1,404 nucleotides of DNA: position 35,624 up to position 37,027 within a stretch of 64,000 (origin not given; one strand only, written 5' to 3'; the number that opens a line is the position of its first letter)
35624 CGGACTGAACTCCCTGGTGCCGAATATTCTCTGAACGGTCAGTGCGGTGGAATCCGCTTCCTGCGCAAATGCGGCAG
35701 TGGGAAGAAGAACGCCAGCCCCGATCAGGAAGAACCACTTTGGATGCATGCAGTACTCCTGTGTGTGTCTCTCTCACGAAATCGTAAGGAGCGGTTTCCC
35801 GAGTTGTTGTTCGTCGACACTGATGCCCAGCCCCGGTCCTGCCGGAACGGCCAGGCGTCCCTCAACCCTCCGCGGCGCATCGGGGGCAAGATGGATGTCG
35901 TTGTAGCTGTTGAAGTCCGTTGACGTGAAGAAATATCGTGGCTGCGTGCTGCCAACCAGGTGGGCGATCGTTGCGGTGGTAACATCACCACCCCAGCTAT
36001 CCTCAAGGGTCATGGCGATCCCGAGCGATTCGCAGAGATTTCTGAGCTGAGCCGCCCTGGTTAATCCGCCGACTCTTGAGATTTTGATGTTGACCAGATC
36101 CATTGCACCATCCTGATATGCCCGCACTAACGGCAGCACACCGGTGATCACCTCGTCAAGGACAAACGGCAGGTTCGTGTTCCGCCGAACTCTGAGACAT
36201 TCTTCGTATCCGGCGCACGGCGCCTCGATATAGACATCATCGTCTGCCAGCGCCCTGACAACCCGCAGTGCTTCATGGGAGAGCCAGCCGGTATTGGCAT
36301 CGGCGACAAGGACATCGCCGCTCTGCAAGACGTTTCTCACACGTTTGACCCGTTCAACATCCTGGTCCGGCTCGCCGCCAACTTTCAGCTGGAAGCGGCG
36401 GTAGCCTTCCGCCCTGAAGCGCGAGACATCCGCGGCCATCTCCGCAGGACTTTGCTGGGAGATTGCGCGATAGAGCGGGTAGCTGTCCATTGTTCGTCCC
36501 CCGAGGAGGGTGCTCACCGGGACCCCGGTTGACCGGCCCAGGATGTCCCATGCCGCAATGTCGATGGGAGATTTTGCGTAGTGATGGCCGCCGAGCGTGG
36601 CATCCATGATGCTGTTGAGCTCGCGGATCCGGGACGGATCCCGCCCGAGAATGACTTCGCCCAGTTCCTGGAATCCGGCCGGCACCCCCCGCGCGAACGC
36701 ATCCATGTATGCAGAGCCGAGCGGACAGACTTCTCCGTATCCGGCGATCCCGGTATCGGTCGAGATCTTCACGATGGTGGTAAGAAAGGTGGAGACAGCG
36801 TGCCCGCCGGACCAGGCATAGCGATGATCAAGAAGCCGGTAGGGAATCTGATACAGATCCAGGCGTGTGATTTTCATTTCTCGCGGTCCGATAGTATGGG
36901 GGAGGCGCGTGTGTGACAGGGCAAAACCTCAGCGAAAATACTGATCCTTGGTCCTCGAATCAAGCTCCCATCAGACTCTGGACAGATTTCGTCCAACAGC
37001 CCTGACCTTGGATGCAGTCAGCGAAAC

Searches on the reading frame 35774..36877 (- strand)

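Call 77: search_protein_families(library=pfam, max_evalue=0.00001, proteins=[window:35774-36877:-])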
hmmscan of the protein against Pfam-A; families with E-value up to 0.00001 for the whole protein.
window:35774-36877:- (367 aa): 2 families
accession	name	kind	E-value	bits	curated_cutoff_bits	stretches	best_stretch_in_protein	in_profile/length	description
PF13378.12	MR_MLE_C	-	6.2e-45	154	29.4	1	146-357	1-218/219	Enolase C-terminal domain-like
PF02746.21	MR_MLE_N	-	4e-16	59.7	22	1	27-126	22-117/117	Mandelate racemase / muconate lactonizing enzyme, N-terminal domain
